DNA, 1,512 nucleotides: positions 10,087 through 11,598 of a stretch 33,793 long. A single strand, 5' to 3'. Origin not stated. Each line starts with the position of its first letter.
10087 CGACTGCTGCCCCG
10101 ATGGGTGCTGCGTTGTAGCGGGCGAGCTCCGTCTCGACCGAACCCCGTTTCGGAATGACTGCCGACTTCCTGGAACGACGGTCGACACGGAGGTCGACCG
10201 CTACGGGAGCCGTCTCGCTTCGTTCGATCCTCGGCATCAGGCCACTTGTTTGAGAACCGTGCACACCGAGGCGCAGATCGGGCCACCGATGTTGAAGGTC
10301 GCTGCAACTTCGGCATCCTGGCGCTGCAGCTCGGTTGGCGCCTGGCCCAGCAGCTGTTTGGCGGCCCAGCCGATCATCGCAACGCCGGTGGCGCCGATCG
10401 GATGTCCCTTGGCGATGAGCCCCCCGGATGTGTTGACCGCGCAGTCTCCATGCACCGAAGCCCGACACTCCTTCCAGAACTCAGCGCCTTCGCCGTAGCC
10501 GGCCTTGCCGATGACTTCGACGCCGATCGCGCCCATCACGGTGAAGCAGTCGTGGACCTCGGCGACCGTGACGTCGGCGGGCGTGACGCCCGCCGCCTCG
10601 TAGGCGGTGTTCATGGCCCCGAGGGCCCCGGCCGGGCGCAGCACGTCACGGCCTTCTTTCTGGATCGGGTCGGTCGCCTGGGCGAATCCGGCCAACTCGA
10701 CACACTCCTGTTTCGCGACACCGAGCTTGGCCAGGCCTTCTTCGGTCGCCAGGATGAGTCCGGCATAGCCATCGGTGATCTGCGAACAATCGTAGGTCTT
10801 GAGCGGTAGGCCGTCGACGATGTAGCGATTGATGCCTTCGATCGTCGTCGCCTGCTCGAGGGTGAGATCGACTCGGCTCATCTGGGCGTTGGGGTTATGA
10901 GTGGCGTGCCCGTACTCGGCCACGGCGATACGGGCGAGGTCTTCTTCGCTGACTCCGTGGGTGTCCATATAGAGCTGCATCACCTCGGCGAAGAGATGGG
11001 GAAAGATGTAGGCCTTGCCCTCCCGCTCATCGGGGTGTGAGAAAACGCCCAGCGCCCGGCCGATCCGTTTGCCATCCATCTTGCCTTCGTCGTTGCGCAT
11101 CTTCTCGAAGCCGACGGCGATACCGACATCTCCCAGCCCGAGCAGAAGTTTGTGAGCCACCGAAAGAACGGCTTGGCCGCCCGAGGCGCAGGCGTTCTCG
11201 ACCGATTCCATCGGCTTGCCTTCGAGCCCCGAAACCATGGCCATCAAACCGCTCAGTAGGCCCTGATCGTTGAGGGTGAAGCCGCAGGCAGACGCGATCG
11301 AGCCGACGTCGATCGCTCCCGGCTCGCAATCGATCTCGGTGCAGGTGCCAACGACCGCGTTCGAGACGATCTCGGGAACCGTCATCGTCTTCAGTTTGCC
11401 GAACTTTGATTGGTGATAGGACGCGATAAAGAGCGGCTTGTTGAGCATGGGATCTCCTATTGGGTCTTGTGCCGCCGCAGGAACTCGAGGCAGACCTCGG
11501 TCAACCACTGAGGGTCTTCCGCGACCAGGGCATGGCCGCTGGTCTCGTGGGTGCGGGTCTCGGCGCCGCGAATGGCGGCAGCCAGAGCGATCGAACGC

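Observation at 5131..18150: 13-kb TetR-headed, translationally coupled operon mixing uptake machinery with thiolase-fold/acyl-CoA enzymes: candidate undescribed pathway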

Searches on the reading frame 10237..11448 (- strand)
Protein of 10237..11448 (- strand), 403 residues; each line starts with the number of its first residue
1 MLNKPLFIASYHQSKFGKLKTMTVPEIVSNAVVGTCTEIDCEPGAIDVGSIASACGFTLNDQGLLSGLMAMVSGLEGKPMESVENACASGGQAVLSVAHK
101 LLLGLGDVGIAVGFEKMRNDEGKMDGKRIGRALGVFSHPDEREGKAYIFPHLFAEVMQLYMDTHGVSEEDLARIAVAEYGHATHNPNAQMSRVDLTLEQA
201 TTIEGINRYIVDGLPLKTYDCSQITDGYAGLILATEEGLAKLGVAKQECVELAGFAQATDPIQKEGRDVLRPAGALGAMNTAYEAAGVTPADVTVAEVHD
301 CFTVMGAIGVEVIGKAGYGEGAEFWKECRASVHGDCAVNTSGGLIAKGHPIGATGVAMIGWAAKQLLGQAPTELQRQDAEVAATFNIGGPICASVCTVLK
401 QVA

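Call 8: search_protein_families(library=pfam, proteins=[window:10237-11448:-], max_evalue=0.001)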
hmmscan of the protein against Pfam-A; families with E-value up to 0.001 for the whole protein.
window:10237-11448:- (403 aa): 3 families
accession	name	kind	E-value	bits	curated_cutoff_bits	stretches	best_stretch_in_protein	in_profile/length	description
PF22691.2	Thiolase_C_1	-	1.2e-27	96.8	28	1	268-400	14-143/144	Thiolase C-terminal domain-like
PF00108.29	Thiolase_N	-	8e-13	48.8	26.4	1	14-237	9-260/260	Thiolase, N-terminal domain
PF02803.24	Thiolase_C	-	1.4e-06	28.4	27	1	277-366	26-97/123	Thiolase, C-terminal domain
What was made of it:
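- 10237..11448 (-): THL: SCP2-type (type-1) thiolase with NACASG Cys, HDCF and GHP motifs. Pfam Thiolase_C_1 (call 8).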

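Call 9: search_protein_families(library=ncbifam, proteins=[window:10237-11448:-], max_evalue=0.00001)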
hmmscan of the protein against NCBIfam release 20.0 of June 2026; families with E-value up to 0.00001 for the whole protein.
window:10237-11448:- (403 aa): 32 families (the best 25 are shown)
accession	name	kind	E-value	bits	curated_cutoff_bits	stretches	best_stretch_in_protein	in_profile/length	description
NF004720.0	PRK06064.1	subfamily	5e-75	252.7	420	1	8-401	6-387/389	thiolase domain-containing protein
NF005704.0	PRK07516.1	subfamily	9.3e-74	248.7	412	1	7-402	5-388/389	thiolase domain-containing protein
NF004936.0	PRK06289.1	equivalog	8e-62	209.3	375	1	12-401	11-403/405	acetyl-CoA acetyltransferase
NF053570.1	AcCoTHIOL_METTL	equivalog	5.4e-57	193.4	600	1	8-398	6-380/385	acetyl-CoA acetyltransferase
NF009228.0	PRK12578.1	subfamily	4.1e-54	183.7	485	1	12-391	11-377/387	thiolase domain-containing protein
NF006102.0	PRK08256.1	subfamily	8.5e-47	160.1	436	1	73-400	68-391/394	lipid-transfer protein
NF004810.0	PRK06157.1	equivalog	1.9e-45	155.7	403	1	13-398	16-392/400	acetyl-CoA acetyltransferase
NF053628.1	BnzsclthlBbsBGT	equivalog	5.2e-40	137.4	750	1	4-391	5-372/389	benzoylsuccinyl-CoA thiolase subunit BbsB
NF004982.0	PRK06365.1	equivalog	1.8e-35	122.8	695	2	4-262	16-260/430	thiolase domain-containing protein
NF006010.0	PRK08142.1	subfamily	5.7e-30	104.3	462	1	150-393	143-376/388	thiolase domain-containing protein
NF006180.0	PRK08313.1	subfamily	7.5e-28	97.5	514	1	11-389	11-372/389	thiolase domain-containing protein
NF004811.0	PRK06158.1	subfamily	2.7e-27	95.7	421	1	154-400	145-379/384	acetyl-CoA acetyltransferase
NF004715.0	PRK06059.1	equivalog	1.4e-26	93.4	424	1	52-388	49-387/399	lipid-transfer protein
NF005892.0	PRK07855.1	subfamily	1.8e-26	92.9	469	1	154-377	153-369/390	lipid-transfer protein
NF004721.0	PRK06065.1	equivalog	3.8e-21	75.4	455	1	46-371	52-363/393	thiolase domain-containing protein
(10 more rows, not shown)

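Call 11: find_related_loci(query=window:10237-11448:-, collection=genome_contigs, flank=10000)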
Query window:10237-11448:- (403 aa) in genome_contigs; peptide patterns used: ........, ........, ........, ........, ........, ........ (x = any residue, [..] = any of these).
332 stretches matched a pattern; 288 encode a relative of the query (tblastn E <= 1e-3); the best 80 are kept; 80 distinct loci.
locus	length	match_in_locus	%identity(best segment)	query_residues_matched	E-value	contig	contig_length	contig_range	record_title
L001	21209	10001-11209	84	1-403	0e+0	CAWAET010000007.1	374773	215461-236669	MAG: Thermoanaerobaculia bacterium isolate MFD03551.bin.2.56 genome assembly, contig: contig_22658, whole genome shotgun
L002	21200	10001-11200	78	1-400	0e+0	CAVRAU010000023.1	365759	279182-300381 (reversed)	MAG: uncultured Acidobacteriota bacterium isolate MFD03551.bin.2.58 genome assembly, contig: contig_5708, whole genome s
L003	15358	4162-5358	75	2-400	0e+0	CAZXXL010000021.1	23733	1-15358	MAG TPA_asm: uncultured Thermoanaerobaculia bacterium isolate binchicken_co64_65 genome assembly, contig: NODE_1430_leng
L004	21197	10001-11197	73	4-402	0e+0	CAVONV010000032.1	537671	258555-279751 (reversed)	MAG: uncultured Acidobacteriota bacterium isolate MFD09964.bin.1.111 genome assembly, contig: contig_7978, whole genome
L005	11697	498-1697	75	3-402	0e+0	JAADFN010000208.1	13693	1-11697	MAG: Acidobacteriota bacterium isolate M_MaxBin.030 contig-127_8808, whole genome shotgun sequence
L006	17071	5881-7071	75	4-400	0e+0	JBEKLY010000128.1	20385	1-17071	MAG: Terriglobia bacterium isolate SPRUCE 381 SPRUCE_381_128, whole genome shotgun sequence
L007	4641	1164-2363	74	4-403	0e+0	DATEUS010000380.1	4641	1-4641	MAG TPA_asm: Candidatus Acidiferrales bacterium isolate SMAG_U8347 k141_472447, whole genome shotgun sequence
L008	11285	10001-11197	72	2-400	0e+0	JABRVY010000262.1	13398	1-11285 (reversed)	MAG: Acidobacteriota bacterium isolate MAG-06r c_000000001035, whole genome shotgun sequence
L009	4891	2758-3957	72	1-400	0e+0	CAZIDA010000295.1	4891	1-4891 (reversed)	MAG TPA_asm: uncultured Acidobacteriota bacterium isolate SRP271791_co2_76 genome assembly, contig: NODE_5387_length_489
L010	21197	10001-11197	73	2-400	0e+0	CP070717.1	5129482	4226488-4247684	MAG: Acidobacteriota bacterium isolate bin48 chromosome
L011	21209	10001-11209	71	1-403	0e+0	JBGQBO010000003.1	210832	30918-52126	MAG: Terriglobia bacterium isolate OBJ2_061818_110_62 k141_1124103_length_210832_cov_15.5261, whole genome shotgun seque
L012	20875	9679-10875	73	1-400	0e+0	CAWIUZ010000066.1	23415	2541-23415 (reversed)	MAG: uncultured Acidobacteriota bacterium isolate MFD03323.bin.2.49 genome assembly, contig: contig_125520, whole genome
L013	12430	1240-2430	74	4-400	0e+0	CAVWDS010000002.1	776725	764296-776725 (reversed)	MAG: uncultured Acidobacteriota bacterium isolate MFD01299.bin.2.212 genome assembly, contig: contig_15960, whole genome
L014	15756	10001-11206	73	2-403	0e+0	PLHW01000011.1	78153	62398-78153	MAG: Acidobacteriaceae bacterium isolate bog_205 73.20110800_S1M.45_contig_328, whole genome shotgun sequence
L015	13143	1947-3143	73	2-400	0e+0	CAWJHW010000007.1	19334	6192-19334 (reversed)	MAG: uncultured candidate division NC10 bacterium isolate MFD03726.bin.1.177 genome assembly, contig: contig_18823, whol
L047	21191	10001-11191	72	4-400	0e+0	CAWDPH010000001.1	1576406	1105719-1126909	MAG: uncultured Acidobacteriaceae bacterium isolate MFD09222.bin.1.150 genome assembly, contig: contig_28546, whole geno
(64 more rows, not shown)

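Call 15: search_solved_structures(query=window:10237-11448:-, max_evalue=1e-10)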
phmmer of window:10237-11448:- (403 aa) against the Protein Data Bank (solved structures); distinct sequences matched with E-value up to 1e-10: 19.
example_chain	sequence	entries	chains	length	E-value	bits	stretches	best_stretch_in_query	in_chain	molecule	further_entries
7yvy_A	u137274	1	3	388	9.2e-61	209.2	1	45-402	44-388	Acetyl-CoA acetyltransferase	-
3zbg_A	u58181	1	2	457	1e-55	192.6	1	4-401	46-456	3-KETOACYL-COA THIOLASE-LIKE PROTEIN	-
3zbk_A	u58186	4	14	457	1.8e-54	188.4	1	4-401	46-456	3-KETOACYL-COA THIOLASE-LIKE PROTEIN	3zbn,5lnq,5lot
3zbl_A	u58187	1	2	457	2.3e-54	188.1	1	4-401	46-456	3-KETOACYL-COA THIOLASE-LIKE PROTEIN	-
4bi9_A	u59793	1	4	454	6.2e-53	183.4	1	4-400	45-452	3-KETOACYL-COA THIOLASE, PUTATIVE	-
4bia_A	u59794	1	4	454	1.1e-51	179.3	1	4-400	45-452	3-KETOACYL-COA THIOLASE, PUTATIVE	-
6esq_A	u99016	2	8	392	1.3e-36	129.7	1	7-369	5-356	acetoacetyl-CoA thiolase | Acetyl-CoA acetyltransferase thiolase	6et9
7pxp_C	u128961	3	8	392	6.9e-35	124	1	3-390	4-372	Benzoylsuccinyl-CoA thiolase subunit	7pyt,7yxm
6hsj_A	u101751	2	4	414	1.7e-34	122.7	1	46-388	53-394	SCP2-thiolase (type-1)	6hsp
6hrv_A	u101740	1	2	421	1.8e-34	122.6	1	46-388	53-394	SCP2-thiolase (type-1)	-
4yzo_A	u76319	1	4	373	4.2e-24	88.5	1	51-389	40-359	Putative acyl-CoA acyltransferase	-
4u4e_A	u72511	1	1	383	3.9e-15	58.9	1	152-399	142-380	Thiolase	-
9myr_A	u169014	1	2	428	8.2e-14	54.6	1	153-387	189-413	Nonspecific lipid-transfer protein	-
6ok1_A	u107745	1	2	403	9.8e-13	51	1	157-358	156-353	Lipid-transfer protein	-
9skh_I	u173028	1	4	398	1.5e-12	50.4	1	272-393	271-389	2,4-diacetylphloroglucinol biosynthesis protein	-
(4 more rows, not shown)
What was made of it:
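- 10237..11448 (-): PDB relatives in call 15.
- On SCP2-type (type-1) thiolase: Relatives include 7yvy, 3zbg and 6hsj (call 15).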

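Call 27: search_protein_families(library=ncbifam, proteins=[L047:8268-9977:+, L001:7457-9109:+, L047:2087-5572:+, L047:11424-12137:+, L047:7432-8400:+, L047:1380-2072:+], max_evalue=1e-10)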
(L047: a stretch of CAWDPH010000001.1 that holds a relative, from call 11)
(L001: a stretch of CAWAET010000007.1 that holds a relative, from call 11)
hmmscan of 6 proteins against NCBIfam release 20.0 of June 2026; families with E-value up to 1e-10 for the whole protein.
L047:8268-9977:+ (569 aa): 102 families (the best 25 are shown)
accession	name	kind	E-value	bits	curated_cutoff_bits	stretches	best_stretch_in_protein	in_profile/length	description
NF005307.0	PRK06839.1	equivalog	3.7e-137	458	748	1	52-550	10-494/496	o-succinylbenzoate--CoA ligase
NF004837.0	PRK06187.1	subfamily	1.2e-131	439.6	476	1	48-551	12-524/531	long-chain-fatty-acid--CoA ligase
NF052269.1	Staph_lig_FadD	equivalog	7.6e-113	377.5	650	1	48-551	4-495/499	long-chain-fatty-acid--CoA ligase FadD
NF006182.0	PRK08316.1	subfamily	4.1e-111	372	663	1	47-551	14-519/523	fatty acyl-CoA synthetase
NF006572.0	PRK09088.1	equivalog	3.9e-107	359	696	1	51-550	8-488/491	acyl-CoA synthetase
NF005702.0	PRK07514.1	subfamily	1.5e-98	330.4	558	1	61-550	19-501/506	malonyl-CoA synthase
NF005676.0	PRK07470.1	equivalog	3.9e-98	329.4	774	1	48-551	24-531/544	acyl-CoA synthetase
NF005801.1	PRK07656.1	equivalog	4e-97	325.9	657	1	56-546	13-500/500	FadD3 family acyl-CoA ligase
NF009233.0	PRK12583.1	subfamily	1.2e-96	324.3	832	1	47-547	21-548/558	fatty acid CoA ligase family protein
NF002966.0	PRK03640.1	equivalog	2.7e-96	323.1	556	1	50-549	8-480/483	o-succinylbenzoate--CoA ligase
NF004797.0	PRK06145.1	equivalog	4.7e-93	312.2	850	1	53-548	11-494/499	acyl-CoA synthetase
NF005857.1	PRK07786.1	exception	3.7e-89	299.6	733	1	53-548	18-511/513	fatty-acid--CoA ligase FadD5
NF005714.0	PRK07529.1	subfamily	2.1e-87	294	632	1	49-548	35-575/640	acyl-CoA synthetase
NF006181.0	PRK08314.1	subfamily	3.1e-84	283.2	705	2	182-548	183-553/563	long-chain-fatty-acid--CoA ligase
NF004114.0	PRK05605.1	equivalog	6.2e-84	282.3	766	1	197-551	214-571/575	long-chain-fatty-acid--CoA ligase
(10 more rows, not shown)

L001:7457-9109:+ (550 aa): 105 families (the best 25 are shown)
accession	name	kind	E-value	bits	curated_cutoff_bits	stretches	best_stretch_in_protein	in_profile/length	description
NF005307.0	PRK06839.1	equivalog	1.1e-141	472.9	748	1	48-543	10-491/496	o-succinylbenzoate--CoA ligase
NF004837.0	PRK06187.1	subfamily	2.1e-138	461.9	476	1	43-547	11-524/531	long-chain-fatty-acid--CoA ligase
NF006182.0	PRK08316.1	subfamily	5.3e-119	398.1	663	1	39-545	10-517/523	fatty acyl-CoA synthetase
NF006572.0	PRK09088.1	equivalog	1.3e-114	383.6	696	1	46-547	7-489/491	acyl-CoA synthetase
NF052269.1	Staph_lig_FadD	equivalog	4.9e-111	371.5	650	1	44-543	4-491/499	long-chain-fatty-acid--CoA ligase FadD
NF005801.1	PRK07656.1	equivalog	4.5e-104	348.8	657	1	54-542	15-500/500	FadD3 family acyl-CoA ligase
NF009233.0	PRK12583.1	subfamily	1.6e-102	343.7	832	2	195-546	196-551/558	fatty acid CoA ligase family protein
NF005676.0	PRK07470.1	equivalog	8.1e-101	338.2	774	1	43-549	23-533/544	acyl-CoA synthetase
NF002966.0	PRK03640.1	equivalog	7.8e-100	334.7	556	1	46-544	8-479/483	o-succinylbenzoate--CoA ligase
NF005702.0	PRK07514.1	subfamily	9.9e-100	334.3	558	1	56-544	18-499/506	malonyl-CoA synthase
NF005857.1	PRK07786.1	exception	3.8e-97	325.9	733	1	48-544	17-511/513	fatty-acid--CoA ligase FadD5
NF004114.0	PRK05605.1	equivalog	3.4e-91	306.3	766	2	189-548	210-572/575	long-chain-fatty-acid--CoA ligase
NF004808.0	PRK06155.1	equivalog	5.6e-90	302.1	722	1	38-544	19-521/542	ATP-dependent acyl-CoA ligase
NF004797.0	PRK06145.1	equivalog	1.7e-89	300.4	850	1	49-545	11-495/499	acyl-CoA synthetase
NF005714.0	PRK07529.1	subfamily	4.5e-87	292.9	632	1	45-544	35-575/640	acyl-CoA synthetase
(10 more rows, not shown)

L047:2087-5572:+ (1161 aa): 0 families

L047:11424-12137:+ (237 aa): 0 families

L047:7432-8400:+ (322 aa): 16 families
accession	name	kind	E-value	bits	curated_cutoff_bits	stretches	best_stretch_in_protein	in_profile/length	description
NF011457.0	PRK14875.1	equivalog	1.9e-29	102.8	307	2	63-166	127-229/372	acetoin dehydrogenase dihydrolipoyllysine-residue acetyltransferase subunit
NF051488.1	bifunc_PcaDC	exception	1.4e-25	90.3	390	1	67-170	12-113/375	bifunctional 3-oxoadipate enol-lactonase/4-carboxymuconolactone decarboxylase PcaDC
TIGR01738.1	bioH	equivalog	5.6e-24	85.1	206.95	1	68-170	5-100/245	pimeloyl-ACP methyl ester esterase BioH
TIGR02427.1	protocat_pcaD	equivalog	6.8e-24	84.6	255.85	1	66-167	12-111/251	3-oxoadipate enol-lactonase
TIGR03695.1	menH_SHCHC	equivalog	1.3e-23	83.8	208.55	1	67-191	2-120/252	2-succinyl-6-hydroxy-2,4-cyclohexadiene-1-carboxylate synthase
NF045632.1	hydroxlase_HsaD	equivalog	4.3e-22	78.4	400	0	67-169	34-138/290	4,5:9,10-diseco-3-hydroxy-5,9,17-trioxoandrosta-1(10),2-diene-4-oate hydrolase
NF052614.1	AB_fold_OlsI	equivalog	3.7e-20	72.6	385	1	68-303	18-258/272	ornithine lipid biosynthesis O-acyltransferase OlsI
NF051487.1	bifunc_PcaCD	exception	1.9e-18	66.7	430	0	69-166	174-269/413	bifunctional 4-carboxymuconolactone decarboxylase/3-oxoadipate enol-lactonase PcaCD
TIGR03056.1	bchO_mg_che_rel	equivalog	2.2e-18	66.3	172.55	1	64-167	23-127/278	alpha/beta fold hydrolase BchO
TIGR03343.1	biphenyl_bphD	equivalog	8e-18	64.6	462.15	0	233-300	213-280/282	2-hydroxy-6-oxo-6-phenylhexa-2,4-dienoate hydrolase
NF007674.0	PRK10349.1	equivalog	6.6e-17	62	449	1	67-298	13-251/256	pimeloyl-ACP methyl ester esterase BioH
TIGR03611.1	RutD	equivalog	2.5e-16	59.8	238.5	0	227-302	182-257/258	pyrimidine utilization protein D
NF050089.1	i_nPHAscl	equivalog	4.2e-15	55.6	300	0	60-169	9-118/288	intracellular short-chain-length polyhydroxyalkanoate depolymerase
NF008340.0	PRK11126.1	equivalog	5.7e-15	55.2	261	1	66-171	13-114/255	2-succinyl-6-hydroxy-2,4-cyclohexadiene-1-carboxylate synthase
NF002938.0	PRK03592.1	equivalog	3.1e-11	43.2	241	1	55-233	17-187/298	haloalkane dehalogenase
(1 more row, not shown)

L047:1380-2072:+ (230 aa): 4 families
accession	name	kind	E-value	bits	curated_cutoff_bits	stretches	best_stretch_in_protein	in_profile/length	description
NF053878.1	FATransRegFadRBac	equivalog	3.2e-12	46.6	200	1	38-97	8-68/190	fatty acid metabolism transcriptional regulator FadR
TIGR03968.1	mycofact_TetR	equivalog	1.1e-11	44.7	224.9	1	33-94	9-74/190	mycofactocin system transcriptional regulator MftR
NF051852.1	efflux_TF_MtrR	exception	3.2e-11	43.4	280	1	37-96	14-73/205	multidrug efflux system transcriptional repressor MtrR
NF037937.1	septum_RefZ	equivalog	8.5e-11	42.1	180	0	37-115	3-81/195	forespore capture DNA-binding protein RefZ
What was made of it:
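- The ligases score best with FadD/MenE-type CoA ligases (call 27). The TetR of Terriglobia weakly resembles Bacillus FadR (call 27).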

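Call 34: search_protein_families(library=pfam, proteins=[L047:2087-5572:+, L047:11424-12137:+, L047:12961-16359:-, L047:16367-17569:-, L047:17579-18352:-, L047:17-1165:+, L047:19237-20376:-, L001:1476-3884:+, L001:13-1281:+, L001:14112-14861:+], max_evalue=0.001)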
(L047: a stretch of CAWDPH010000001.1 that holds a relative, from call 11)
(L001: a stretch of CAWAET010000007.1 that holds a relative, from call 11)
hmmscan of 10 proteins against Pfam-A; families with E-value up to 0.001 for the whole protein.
L047:2087-5572:+ (1161 aa): 6 families
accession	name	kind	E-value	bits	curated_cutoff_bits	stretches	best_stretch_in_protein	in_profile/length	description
PF25183.1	OMP_b-brl_4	-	1.7e-202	675.6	30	1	252-1154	1-838/838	Outer membrane beta barrel domain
PF13620.12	CarboxypepD_reg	-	6.3e-20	71.8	32.3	1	39-119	1-82/82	Carboxypeptidase regulatory-like domain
PF00593.30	TonB_dep_Rec_b-barrel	-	1.1e-07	32.6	27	1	453-750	102-250/436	TonB dependent receptor-like, beta-barrel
PF13715.12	CarbopepD_reg_2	-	3.1e-05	24.4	32.2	1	41-116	2-72/88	CarboxypepD_reg-like domain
PF17210.9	SdrD_B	-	5.8e-05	23.7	29.7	1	46-93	18-66/112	SdrD B-like domain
PF07715.20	Plug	-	0.00016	22.6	23.9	1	139-247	4-105/107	TonB-dependent Receptor Plug Domain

L047:11424-12137:+ (237 aa): 0 families

L047:12961-16359:- (1132 aa): 0 families

L047:16367-17569:- (400 aa): 1 family
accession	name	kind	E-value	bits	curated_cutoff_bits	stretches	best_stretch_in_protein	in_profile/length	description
PF07963.17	N_methyl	-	5e-07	29.5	21.2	1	7-31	2-26/27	Prokaryotic N-terminal methylation motif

L047:17579-18352:- (257 aa): 1 family
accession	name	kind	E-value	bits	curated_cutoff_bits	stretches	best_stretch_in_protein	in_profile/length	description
PF07963.17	N_methyl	-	1.5e-06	28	21.2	1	65-87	4-26/27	Prokaryotic N-terminal methylation motif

L047:17-1165:+ (382 aa): 4 families
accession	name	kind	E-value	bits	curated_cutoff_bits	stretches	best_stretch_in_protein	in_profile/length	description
PF00015.26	MCPsignal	-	3.2e-34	118.7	34.6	1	154-317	4-167/172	Methyl-accepting chemotaxis protein (MCP) signalling domain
PF00672.30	HAMP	-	4.4e-10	40.2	25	1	30-81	2-52/53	HAMP domain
PF06103.16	DUF948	-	2.5e-06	28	37.2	0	83-150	20-87/89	Bacterial protein of unknown function (DUF948)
PF07889.17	DUF1664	-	0.00086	19.8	34.6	0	78-152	48-122/124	Protein of unknown function (DUF1664)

L047:19237-20376:- (379 aa): 0 families

L001:1476-3884:+ (802 aa): 3 families
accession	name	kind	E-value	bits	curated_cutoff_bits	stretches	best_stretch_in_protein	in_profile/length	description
PF07715.20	Plug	-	1e-20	74.7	23.9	1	331-440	2-107/107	TonB-dependent Receptor Plug Domain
PF00440.29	TetR_N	-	2.7e-16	59.5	24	1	40-84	2-46/47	Bacterial regulatory proteins, tetR family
PF00593.30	TonB_dep_Rec_b-barrel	-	1.2e-07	32.4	27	1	575-768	55-230/436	TonB dependent receptor-like, beta-barrel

L001:13-1281:+ (422 aa): 0 families

L001:14112-14861:+ (249 aa): 4 families
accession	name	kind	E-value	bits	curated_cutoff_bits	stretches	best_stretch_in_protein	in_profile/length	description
PF07883.17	Cupin_2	-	5.4e-17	61.7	27.2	1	117-185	2-68/70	Cupin domain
PF00190.28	Cupin_1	-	2.3e-06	27.7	22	1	109-187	29-113/151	Cupin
PF02311.25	AraC_binding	-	3.9e-05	23.8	21.1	1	128-179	17-67/135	AraC-like ligand binding domain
PF05899.18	Cupin_3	-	0.00022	21.3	23.5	1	132-175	22-65/74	EutQ-like cupin domain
